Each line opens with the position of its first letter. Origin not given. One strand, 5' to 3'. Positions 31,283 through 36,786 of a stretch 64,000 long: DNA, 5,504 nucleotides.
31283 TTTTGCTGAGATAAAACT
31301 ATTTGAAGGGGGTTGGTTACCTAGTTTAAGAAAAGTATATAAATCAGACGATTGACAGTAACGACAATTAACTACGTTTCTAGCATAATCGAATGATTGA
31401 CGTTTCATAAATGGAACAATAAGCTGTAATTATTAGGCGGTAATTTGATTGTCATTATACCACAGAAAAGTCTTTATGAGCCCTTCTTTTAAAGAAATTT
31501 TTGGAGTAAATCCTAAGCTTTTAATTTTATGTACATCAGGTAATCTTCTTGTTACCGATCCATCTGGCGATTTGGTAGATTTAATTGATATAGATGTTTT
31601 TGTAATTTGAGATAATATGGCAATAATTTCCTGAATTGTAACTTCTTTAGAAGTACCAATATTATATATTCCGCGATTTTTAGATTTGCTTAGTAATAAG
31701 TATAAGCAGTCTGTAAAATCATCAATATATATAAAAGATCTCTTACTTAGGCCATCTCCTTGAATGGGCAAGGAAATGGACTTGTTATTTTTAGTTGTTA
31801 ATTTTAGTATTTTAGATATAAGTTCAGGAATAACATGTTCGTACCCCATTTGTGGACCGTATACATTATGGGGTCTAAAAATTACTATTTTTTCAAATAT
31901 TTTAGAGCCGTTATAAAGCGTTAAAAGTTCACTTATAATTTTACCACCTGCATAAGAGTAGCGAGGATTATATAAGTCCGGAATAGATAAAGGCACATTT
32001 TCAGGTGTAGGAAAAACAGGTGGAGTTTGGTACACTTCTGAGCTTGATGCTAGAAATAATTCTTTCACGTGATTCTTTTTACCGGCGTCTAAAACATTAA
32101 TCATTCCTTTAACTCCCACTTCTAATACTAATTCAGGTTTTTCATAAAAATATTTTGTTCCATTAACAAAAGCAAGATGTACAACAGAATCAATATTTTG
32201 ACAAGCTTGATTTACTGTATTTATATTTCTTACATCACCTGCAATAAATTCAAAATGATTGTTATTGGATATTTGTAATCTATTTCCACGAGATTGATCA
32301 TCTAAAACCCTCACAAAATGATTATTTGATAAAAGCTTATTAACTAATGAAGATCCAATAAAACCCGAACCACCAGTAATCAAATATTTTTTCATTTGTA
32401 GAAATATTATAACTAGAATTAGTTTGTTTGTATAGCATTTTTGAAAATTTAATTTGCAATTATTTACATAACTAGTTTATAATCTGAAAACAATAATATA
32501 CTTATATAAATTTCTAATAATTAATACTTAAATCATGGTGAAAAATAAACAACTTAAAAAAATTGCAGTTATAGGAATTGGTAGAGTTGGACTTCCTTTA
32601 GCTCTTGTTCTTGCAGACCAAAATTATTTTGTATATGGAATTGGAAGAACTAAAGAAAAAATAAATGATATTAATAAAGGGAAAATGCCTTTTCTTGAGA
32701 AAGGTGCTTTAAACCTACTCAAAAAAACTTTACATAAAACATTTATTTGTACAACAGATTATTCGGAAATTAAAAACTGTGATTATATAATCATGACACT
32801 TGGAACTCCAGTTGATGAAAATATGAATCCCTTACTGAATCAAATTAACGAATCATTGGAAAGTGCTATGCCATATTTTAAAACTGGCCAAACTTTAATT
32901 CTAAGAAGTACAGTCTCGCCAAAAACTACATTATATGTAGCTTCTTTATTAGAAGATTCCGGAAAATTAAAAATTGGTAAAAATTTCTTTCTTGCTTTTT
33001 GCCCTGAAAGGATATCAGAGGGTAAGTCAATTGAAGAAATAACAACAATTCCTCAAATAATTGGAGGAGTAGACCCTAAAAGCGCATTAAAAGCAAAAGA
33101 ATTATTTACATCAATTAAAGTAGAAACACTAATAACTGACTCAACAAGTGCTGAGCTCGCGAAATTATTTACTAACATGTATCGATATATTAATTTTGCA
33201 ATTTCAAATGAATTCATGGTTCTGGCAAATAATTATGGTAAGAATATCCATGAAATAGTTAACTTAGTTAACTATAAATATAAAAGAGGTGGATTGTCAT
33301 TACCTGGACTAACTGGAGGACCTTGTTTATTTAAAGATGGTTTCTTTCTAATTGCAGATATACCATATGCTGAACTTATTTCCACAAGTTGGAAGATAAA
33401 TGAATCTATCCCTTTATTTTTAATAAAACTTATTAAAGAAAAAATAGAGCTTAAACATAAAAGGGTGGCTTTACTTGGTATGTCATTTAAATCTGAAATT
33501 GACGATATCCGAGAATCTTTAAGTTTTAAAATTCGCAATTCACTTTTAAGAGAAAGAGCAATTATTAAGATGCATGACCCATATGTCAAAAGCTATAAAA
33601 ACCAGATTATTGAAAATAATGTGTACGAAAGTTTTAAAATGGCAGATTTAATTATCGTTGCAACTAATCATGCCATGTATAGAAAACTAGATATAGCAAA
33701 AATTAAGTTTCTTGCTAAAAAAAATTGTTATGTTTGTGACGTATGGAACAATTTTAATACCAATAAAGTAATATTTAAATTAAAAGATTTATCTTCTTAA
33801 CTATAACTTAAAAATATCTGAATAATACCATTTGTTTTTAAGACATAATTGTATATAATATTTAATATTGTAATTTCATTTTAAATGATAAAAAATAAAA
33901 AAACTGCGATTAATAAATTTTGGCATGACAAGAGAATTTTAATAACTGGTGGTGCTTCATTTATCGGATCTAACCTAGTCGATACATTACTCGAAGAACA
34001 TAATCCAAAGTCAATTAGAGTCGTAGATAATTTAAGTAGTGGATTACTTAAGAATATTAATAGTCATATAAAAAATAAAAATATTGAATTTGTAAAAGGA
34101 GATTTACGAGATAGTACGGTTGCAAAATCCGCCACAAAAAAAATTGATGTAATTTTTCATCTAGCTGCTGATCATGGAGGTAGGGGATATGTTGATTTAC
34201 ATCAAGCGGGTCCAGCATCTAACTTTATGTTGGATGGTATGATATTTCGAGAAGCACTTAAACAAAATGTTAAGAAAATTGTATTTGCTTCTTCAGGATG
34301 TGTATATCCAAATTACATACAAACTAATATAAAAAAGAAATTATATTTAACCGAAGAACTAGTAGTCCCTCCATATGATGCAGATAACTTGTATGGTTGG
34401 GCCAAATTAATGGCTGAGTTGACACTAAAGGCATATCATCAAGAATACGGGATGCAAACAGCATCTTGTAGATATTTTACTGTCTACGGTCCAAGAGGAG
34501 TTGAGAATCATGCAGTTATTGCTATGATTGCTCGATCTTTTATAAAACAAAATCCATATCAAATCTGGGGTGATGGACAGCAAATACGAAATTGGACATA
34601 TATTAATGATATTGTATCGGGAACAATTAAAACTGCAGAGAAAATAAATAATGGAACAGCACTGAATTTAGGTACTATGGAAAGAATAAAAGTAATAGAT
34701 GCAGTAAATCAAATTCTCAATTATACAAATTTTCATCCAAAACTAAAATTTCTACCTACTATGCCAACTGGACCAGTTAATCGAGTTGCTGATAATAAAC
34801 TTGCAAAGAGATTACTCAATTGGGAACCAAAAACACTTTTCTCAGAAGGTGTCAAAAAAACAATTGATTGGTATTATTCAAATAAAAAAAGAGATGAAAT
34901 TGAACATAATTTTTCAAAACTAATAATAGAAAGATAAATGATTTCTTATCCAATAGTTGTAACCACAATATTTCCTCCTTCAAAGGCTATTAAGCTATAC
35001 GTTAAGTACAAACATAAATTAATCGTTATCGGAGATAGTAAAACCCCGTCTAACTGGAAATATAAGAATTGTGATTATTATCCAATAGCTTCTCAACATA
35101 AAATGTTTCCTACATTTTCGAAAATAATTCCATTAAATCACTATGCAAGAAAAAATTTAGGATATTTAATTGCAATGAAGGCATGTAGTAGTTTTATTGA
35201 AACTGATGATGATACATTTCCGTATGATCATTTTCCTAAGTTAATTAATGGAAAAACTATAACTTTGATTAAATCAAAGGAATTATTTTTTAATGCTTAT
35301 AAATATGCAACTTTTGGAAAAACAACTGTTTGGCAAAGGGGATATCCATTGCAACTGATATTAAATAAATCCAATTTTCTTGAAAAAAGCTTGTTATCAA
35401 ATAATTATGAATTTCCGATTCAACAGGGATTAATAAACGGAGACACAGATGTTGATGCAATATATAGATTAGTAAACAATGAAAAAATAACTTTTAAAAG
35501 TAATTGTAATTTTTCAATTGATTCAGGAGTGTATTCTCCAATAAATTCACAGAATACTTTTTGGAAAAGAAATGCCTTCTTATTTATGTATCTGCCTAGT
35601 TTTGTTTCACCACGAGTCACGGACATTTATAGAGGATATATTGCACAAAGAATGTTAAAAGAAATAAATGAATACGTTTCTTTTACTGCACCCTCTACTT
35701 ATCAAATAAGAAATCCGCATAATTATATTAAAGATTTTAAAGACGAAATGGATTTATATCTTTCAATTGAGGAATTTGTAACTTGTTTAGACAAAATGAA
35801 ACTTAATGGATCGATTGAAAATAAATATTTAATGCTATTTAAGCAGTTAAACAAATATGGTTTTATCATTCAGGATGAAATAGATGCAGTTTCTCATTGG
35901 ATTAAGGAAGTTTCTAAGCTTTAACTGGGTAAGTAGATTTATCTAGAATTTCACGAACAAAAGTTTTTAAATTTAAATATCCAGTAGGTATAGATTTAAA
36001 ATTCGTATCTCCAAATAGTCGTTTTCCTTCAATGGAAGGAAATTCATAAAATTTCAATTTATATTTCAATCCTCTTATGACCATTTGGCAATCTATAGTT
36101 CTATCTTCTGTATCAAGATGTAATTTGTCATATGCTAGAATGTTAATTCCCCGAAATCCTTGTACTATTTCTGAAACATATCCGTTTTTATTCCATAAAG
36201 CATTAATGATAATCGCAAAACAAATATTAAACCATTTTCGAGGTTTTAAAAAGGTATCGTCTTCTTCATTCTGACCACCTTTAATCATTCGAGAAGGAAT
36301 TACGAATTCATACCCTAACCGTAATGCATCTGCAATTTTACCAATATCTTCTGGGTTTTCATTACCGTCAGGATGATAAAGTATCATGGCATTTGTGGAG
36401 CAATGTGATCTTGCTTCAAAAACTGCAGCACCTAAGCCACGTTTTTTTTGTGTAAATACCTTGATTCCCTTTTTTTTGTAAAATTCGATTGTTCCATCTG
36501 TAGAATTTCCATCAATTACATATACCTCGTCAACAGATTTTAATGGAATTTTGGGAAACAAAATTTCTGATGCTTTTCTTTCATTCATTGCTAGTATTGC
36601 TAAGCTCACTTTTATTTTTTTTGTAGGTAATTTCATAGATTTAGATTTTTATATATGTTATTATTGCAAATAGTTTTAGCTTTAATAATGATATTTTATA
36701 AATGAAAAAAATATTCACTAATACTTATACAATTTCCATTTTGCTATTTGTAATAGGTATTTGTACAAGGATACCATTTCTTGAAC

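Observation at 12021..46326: Roughly 34 kb glycosylation supercluster dominated by GT-C membrane glycosyltransferases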

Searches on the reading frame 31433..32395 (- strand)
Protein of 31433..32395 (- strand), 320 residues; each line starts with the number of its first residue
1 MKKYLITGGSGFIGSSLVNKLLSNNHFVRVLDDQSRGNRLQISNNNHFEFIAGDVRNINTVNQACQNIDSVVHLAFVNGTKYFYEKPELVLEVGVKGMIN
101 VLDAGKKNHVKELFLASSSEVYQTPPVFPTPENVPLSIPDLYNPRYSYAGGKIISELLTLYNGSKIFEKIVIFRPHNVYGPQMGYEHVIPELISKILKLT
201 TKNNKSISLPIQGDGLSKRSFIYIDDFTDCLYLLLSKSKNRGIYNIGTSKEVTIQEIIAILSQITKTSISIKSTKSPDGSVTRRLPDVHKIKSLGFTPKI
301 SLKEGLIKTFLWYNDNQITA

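Call 5: search_protein_families(library=pfam, proteins=[window:31433-32395:-], max_evalue=0.01)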
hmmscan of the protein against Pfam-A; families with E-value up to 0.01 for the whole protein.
window:31433-32395:- (320 aa): 11 families
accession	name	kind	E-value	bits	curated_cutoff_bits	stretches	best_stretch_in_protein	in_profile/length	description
PF01370.27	Epimerase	-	9.7e-44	150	20.9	1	5-247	2-240/240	NAD dependent epimerase/dehydratase family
PF16363.11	GDP_Man_Dehyd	-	9.7e-36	124.3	27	1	5-307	1-330/332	GDP-mannose 4,6 dehydratase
PF01073.25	3Beta_HSD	-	2.7e-22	79.5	22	1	5-201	1-201/280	3-beta hydroxysteroid dehydrogenase/isomerase family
PF13460.12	NAD_binding_10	-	2e-11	44.5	27.2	1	8-129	1-110/184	NAD(P)H-binding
PF02719.21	Polysacc_synt_2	-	1.1e-08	35.1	20.2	1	5-118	2-128/293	Polysaccharide biosynthesis protein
PF07993.18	NAD_binding_4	-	5.4e-08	32.7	20.1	1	6-185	1-215/258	Male sterility protein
PF05368.20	NmrA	-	8.8e-05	22.7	27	1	2-73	3-75/298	NmrA-like family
PF04321.23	RmlD_sub_bind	-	0.00015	21.3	27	1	3-182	2-155/287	RmlD substrate binding domain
PF03435.24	Sacchrp_dh_NADP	-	0.0006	20.6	25.1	1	9-76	5-77/129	Saccharopine dehydrogenase NADP binding domain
PF08659.16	KR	-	0.0015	18.9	22.6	1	4-119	3-137/180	KR domain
PF00106.31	adh_short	-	0.0023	17.9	26.6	1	4-69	3-72/195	short chain dehydrogenase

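Call 76: search_protein_families(library=ncbifam, proteins=[window:31433-32395:-], max_evalue=0.00001)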
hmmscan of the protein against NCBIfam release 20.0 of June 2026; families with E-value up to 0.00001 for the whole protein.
window:31433-32395:- (320 aa): 28 families (the best 25 are shown)
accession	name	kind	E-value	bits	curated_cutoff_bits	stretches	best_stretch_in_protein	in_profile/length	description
TIGR01181.1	dTDP_gluc_dehyt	equivalog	1.6e-39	135.9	365.1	1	3-317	1-315/321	dTDP-glucose 4,6-dehydratase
TIGR04180.1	EDH_00030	hypoth_equivalog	4.5e-39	134.3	475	1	5-297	2-293/297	NAD-dependent 4,6-dehydratase LegB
TIGR01179.1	galE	equivalog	6.4e-32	110.7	262.3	1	4-316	2-328/332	UDP-glucose 4-epimerase GalE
NF047922.1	GDPFucSynFcl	equivalog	4.3e-29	101.9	500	1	2-317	3-305/308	GDP-L-fucose synthase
TIGR02197.1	heptose_epim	equivalog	3.3e-27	95.5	274.6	1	5-278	2-273/316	ADP-glyceromanno-heptose 6-epimerase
NF011728.1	PRK15181.1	equivalog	3.3e-27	95.4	760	1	2-318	16-342/348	Vi polysaccharide biosynthesis UDP-N-acetylglucosaminuronic acid C-4 epimerase TviC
NF008872.0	PRK11908.1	equivalog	2e-21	76.4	294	1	1-316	1-338/349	bifunctional UDP-4-keto-pentose/UDP-xylose synthase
NF007956.0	PRK10675.1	subfamily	1.8e-18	66.8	394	1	4-312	3-328/338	UDP-glucose 4-epimerase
NF007490.0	PRK10084.1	subfamily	3.2e-17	62.6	649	1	3-317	2-338/361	dTDP-glucose 4,6-dehydratase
NF007582.0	PRK10217.1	equivalog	2e-16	60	698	1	1-317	1-335/355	dTDP-glucose 4,6-dehydratase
NF042422.1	oxyalk_red_OleD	equivalog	3.2e-14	53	580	1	3-195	2-183/329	2-alkyl-3-oxoalkanoate reductase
NF005998.1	PRK08125.1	equivalog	5e-14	51.6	777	1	2-263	316-583/649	bifunctional UDP-4-amino-4-deoxy-L-arabinose formyltransferase/UDP-glucuronic acid oxidase ArnA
NF042423.1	oxyalk_red_Shew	equivalog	1.2e-13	50.8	580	1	2-198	9-196/331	2-alkyl-3-oxoalkanoate reductase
TIGR03466.1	HpnA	hypoth_equivalog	3.9e-13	49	367.65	1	3-123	2-118/327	hopanoid-associated sugar epimerase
TIGR01777.1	yfcH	hypoth_equivalog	2.2e-12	47.2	207.35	1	5-105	2-97/292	TIGR01777 family oxidoreductase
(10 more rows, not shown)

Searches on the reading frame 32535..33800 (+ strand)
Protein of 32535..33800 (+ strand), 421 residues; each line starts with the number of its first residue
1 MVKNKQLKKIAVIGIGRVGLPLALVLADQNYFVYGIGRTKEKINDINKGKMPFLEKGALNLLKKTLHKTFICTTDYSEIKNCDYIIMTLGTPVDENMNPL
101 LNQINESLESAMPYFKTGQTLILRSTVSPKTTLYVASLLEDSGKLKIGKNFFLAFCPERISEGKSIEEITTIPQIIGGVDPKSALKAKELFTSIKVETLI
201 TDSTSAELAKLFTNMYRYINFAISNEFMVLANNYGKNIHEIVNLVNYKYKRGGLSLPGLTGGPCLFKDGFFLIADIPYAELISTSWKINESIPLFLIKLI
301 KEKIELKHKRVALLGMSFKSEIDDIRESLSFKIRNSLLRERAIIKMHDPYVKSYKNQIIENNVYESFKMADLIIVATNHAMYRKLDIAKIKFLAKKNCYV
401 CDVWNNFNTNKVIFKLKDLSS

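Call 5: search_protein_families(library=pfam, proteins=[window:32535-33800:+], max_evalue=0.01)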
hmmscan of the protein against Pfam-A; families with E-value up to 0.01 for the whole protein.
window:32535-33800:+ (421 aa): 9 families
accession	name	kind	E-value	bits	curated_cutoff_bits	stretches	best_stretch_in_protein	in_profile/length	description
PF03721.20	UDPG_MGDP_dh_N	-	1.1e-35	123.4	27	1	8-186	1-183/187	UDP-glucose/GDP-mannose dehydrogenase family, NAD binding domain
PF03720.21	UDPG_MGDP_dh_C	-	3.6e-21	75.9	30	1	312-407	1-101/103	UDP-glucose/GDP-mannose dehydrogenase family, UDP binding domain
PF00984.24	UDPG_MGDP_dh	-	4.7e-11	43.1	25.4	1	205-286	2-89/94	UDP-glucose/GDP-mannose dehydrogenase family, central domain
PF03446.21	NAD_binding_2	-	1.1e-07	32.4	21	1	9-143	1-111/161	NAD binding domain of 6-phosphogluconate dehydrogenase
PF01210.29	NAD_Gly3P_dh_N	-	1.7e-05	25.3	23.1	1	9-91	1-79/158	NAD-dependent glycerol-3-phosphate dehydrogenase N-terminus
PF02558.23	ApbA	-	3.1e-05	24.1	22.2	1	10-89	1-74/150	Ketopantoate reductase PanE/ApbA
PF03807.23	F420_oxidored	-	0.001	20.1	21.6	0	9-48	1-42/94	NADP oxidoreductase coenzyme F420-dependent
PF00056.29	Ldh_1_N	-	0.001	19.5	27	1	9-94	2-82/141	lactate/malate dehydrogenase, NAD binding domain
PF02737.24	3HCDH_N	-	0.001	19.4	22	1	9-86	1-83/180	3-hydroxyacyl-CoA dehydrogenase, NAD binding domain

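Call 10: search_protein_families(library=ncbifam, proteins=[window:32535-33800:+], max_evalue=0.01)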
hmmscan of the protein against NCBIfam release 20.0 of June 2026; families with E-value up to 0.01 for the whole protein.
window:32535-33800:+ (421 aa): 14 families
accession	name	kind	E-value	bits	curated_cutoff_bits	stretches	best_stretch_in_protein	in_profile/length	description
TIGR03026.1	NDP-sugDHase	subfamily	1.3e-97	327.2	189.8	1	8-404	1-412/413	nucleotide sugar dehydrogenase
NF040825.1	UDPMaNacDH_Arch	equivalog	2.2e-71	240.9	750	1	9-396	2-391/418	UDP-N-acetyl-D-mannosamine dehydrogenase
NF008286.0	PRK11064.1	equivalog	5.8e-53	180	459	1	7-391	3-408/420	UDP-N-acetyl-D-mannosamine dehydrogenase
NF041297.1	UDPGDh_AglM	equivalog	5.5e-39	134.3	670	1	9-386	2-399/429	UDP-glucose 6-dehydrogenase AglM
NF047673.2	TeichurnBiosyTuaD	equivalog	9.3e-36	123.9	700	1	7-411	1-418/439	UDP-glucose 6-dehydrogenase TuaD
NF011729.0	PRK15182.1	equivalog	3.1e-30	105.3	592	1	9-402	8-411/425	Vi polysaccharide biosynthesis UDP-N-acetylglucosamine C-6 dehydrogenase TviB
NF011631.0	PRK15057.1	equivalog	1.8e-15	56.9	757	1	9-376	2-366/388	UDP-glucose 6-dehydrogenase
NF004863.0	PRK06223.1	subfamily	6.6e-06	25.5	283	1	7-98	3-88/313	malate dehydrogenase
TIGR00745.1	apbA_panE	subfamily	1.3e-05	24.7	141.35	1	9-106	1-94/305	2-dehydropantoate 2-reductase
NF000941.0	PRK00094.1-3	equivalog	6.9e-05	22.2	423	1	8-111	2-98/336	NAD(P)H-dependent glycerol-3-phosphate dehydrogenase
NF000942.0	PRK00094.1-4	subfamily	0.00015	21.1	257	1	8-110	3-98/334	NAD(P)H-dependent glycerol-3-phosphate dehydrogenase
NF000947.0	PRK00094.2-5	equivalog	0.00048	19.7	251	1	5-89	2-81/323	NAD(P)H-dependent glycerol-3-phosphate dehydrogenase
NF000945.0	PRK00094.2-3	equivalog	0.0053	16.5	491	0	9-88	2-78/352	NAD(P)H-dependent glycerol-3-phosphate dehydrogenase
NF000824.0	PRK00066.1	subfamily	0.0089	15.4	339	0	3-93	2-86/316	L-lactate dehydrogenase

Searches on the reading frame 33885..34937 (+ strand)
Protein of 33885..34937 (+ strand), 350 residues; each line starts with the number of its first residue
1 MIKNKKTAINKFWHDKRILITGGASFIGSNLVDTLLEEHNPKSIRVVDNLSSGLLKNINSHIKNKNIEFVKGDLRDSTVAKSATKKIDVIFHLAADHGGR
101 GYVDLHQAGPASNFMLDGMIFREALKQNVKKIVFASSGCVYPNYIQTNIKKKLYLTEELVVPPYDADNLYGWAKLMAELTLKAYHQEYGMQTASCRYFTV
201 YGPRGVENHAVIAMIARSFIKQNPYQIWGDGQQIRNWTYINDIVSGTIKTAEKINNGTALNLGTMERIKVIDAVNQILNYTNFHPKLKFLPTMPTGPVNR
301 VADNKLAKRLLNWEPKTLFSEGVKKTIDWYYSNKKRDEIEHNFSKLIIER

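Call 5: search_protein_families(library=pfam, proteins=[window:33885-34937:+], max_evalue=0.01)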
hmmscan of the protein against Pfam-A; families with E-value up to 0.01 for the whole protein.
window:33885-34937:+ (350 aa): 9 families
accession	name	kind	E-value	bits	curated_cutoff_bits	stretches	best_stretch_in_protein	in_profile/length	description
PF01370.27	Epimerase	-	5.6e-45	154.1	20.9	1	18-263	1-240/240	NAD dependent epimerase/dehydratase family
PF16363.11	GDP_Man_Dehyd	-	4.8e-36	125.3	27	1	19-326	1-332/332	GDP-mannose 4,6 dehydratase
PF01073.25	3Beta_HSD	-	6.9e-20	71.7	22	1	19-256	1-234/280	3-beta hydroxysteroid dehydrogenase/isomerase family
PF02719.21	Polysacc_synt_2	-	4.6e-13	49.5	20.2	1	18-286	1-252/293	Polysaccharide biosynthesis protein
PF07993.18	NAD_binding_4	-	1.2e-06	28.3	20.1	1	20-202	1-209/258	Male sterility protein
PF13460.12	NAD_binding_10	-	1.3e-05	25.6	27.2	1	22-143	1-107/184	NAD(P)H-binding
PF05368.20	NmrA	-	2.7e-05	24.4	27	1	15-95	2-78/298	NmrA-like family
PF04321.23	RmlD_sub_bind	-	0.00021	20.9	27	1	17-258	2-204/287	RmlD substrate binding domain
PF00106.31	adh_short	-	0.001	19.1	26.6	1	16-88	1-72/195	short chain dehydrogenase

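Call 76: search_protein_families(library=ncbifam, proteins=[window:33885-34937:+], max_evalue=0.00001)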
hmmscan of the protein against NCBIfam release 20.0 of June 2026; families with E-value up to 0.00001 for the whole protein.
window:33885-34937:+ (350 aa): 23 families
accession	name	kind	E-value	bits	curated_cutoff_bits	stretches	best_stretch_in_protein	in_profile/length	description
TIGR01181.1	dTDP_gluc_dehyt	equivalog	2.3e-39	135.4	365.1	1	17-335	1-316/321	dTDP-glucose 4,6-dehydratase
TIGR01179.1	galE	equivalog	1.7e-32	112.5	262.3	1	17-334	1-329/332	UDP-glucose 4-epimerase GalE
TIGR02197.1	heptose_epim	equivalog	3.6e-27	95.4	274.6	1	18-331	1-314/316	ADP-glyceromanno-heptose 6-epimerase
NF047922.1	GDPFucSynFcl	equivalog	1.8e-26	93.3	500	1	82-335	49-306/308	GDP-L-fucose synthase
TIGR04180.1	EDH_00030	hypoth_equivalog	2.9e-26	92.2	475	1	18-316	1-295/297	NAD-dependent 4,6-dehydratase LegB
NF007582.0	PRK10217.1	equivalog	1e-24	87.3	698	1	16-334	2-335/355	dTDP-glucose 4,6-dehydratase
NF007490.0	PRK10084.1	subfamily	6.4e-24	84.6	649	1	17-335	2-339/361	dTDP-glucose 4,6-dehydratase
NF011728.1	PRK15181.1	equivalog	5.8e-21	74.9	760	1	15-332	15-339/348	Vi polysaccharide biosynthesis UDP-N-acetylglucosaminuronic acid C-4 epimerase TviC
TIGR03466.1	HpnA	hypoth_equivalog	3e-16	59.2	367.65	1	17-335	2-299/327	hopanoid-associated sugar epimerase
NF005998.1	PRK08125.1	equivalog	1.7e-15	56.5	777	1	8-330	308-649/649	bifunctional UDP-4-amino-4-deoxy-L-arabinose formyltransferase/UDP-glucuronic acid oxidase ArnA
TIGR02622.1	CDP_4_6_dhtase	equivalog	5.7e-15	55.3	278.45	1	12-340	1-341/352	CDP-glucose 4,6-dehydratase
NF008360.0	PRK11150.1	equivalog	7.4e-15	54.9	452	1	18-279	2-252/310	ADP-glyceromanno-heptose 6-epimerase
NF008872.0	PRK11908.1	equivalog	1.5e-14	53.8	294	1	16-268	2-257/349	bifunctional UDP-4-keto-pentose/UDP-xylose synthase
NF043036.1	ErythonDh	equivalog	1.9e-14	53.6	325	1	17-211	2-190/321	D-erythronate dehydrogenase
NF007956.0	PRK10675.1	subfamily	2e-13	50.2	394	1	17-331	2-330/338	UDP-glucose 4-epimerase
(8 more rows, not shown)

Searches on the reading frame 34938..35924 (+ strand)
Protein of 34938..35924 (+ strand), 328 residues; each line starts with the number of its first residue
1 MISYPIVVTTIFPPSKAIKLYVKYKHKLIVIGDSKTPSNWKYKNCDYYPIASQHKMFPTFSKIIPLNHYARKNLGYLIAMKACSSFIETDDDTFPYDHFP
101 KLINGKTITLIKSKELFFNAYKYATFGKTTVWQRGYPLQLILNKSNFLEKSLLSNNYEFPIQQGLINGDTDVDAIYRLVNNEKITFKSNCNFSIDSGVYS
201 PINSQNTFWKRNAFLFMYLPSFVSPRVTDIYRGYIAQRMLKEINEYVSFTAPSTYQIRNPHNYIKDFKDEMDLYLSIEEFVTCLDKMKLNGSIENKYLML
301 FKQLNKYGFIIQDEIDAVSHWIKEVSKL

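Call 5: search_protein_families(library=pfam, proteins=[window:34938-35924:+], max_evalue=0.01)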
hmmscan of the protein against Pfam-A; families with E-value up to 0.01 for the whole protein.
window:34938-35924:+ (328 aa): 1 family
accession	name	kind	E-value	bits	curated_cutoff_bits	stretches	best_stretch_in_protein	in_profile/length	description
PF03385.23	STELLO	-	4.3e-11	42.7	27.8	1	226-325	1-102/387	STELLO glycosyltransferases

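Call 10: search_protein_families(library=ncbifam, proteins=[window:34938-35924:+], max_evalue=0.01)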
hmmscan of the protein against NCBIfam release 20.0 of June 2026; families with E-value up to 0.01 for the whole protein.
window:34938-35924:+ (328 aa): 0 families

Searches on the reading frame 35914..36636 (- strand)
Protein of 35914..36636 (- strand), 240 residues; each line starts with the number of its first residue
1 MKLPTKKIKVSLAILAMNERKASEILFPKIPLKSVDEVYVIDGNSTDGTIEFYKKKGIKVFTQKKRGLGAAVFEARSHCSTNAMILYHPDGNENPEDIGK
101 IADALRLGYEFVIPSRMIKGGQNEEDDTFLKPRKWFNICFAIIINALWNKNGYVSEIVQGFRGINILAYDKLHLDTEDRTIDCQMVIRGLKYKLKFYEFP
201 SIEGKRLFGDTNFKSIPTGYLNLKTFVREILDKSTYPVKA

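Call 5: search_protein_families(library=pfam, proteins=[window:35914-36636:-], max_evalue=0.01)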
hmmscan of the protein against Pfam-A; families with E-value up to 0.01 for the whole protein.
window:35914-36636:- (240 aa): 1 family
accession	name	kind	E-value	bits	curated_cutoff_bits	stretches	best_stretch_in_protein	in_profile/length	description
PF00535.33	Glycos_transf_2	-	5.8e-11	43.1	23.3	1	35-137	27-134/168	Glycosyl transferase family 2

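Call 10: search_protein_families(library=ncbifam, proteins=[window:35914-36636:-], max_evalue=0.01)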
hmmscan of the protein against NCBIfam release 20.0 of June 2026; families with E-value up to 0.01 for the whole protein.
window:35914-36636:- (240 aa): 4 families
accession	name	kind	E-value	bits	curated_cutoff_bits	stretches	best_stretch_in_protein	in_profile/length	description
TIGR04182.1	glyco_TIGR04182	equivalog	5.2e-21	75.3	325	1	10-225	2-213/293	S-layer glycoprotein N-glycosyltransferase AglJ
NF041391.1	DPhHxTase_Halo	equivalog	2.8e-09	36.3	375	1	36-219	25-198/213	dolichyl-phosphate hexose transferase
TIGR04283.1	glyco_like_mftF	equivalog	2.8e-05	23.8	182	1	11-95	2-87/221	TIGR04283 family arsenosugar biosynthesis glycosyltransferase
NF010496.0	PRK13915.1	equivalog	0.00069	18.8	262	1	7-64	30-92/307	glucosyl-3-phosphoglycerate synthase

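Call 48: search_solved_structures(query=window:35914-36636:-, max_evalue=0.01)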
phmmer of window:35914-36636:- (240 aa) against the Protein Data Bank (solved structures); distinct sequences matched with E-value up to 0.01: 1.
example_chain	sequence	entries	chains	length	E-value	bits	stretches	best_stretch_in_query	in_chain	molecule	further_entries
5mlz_A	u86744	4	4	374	8.2e-10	41.2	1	6-214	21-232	Dolichol monophosphate mannose synthase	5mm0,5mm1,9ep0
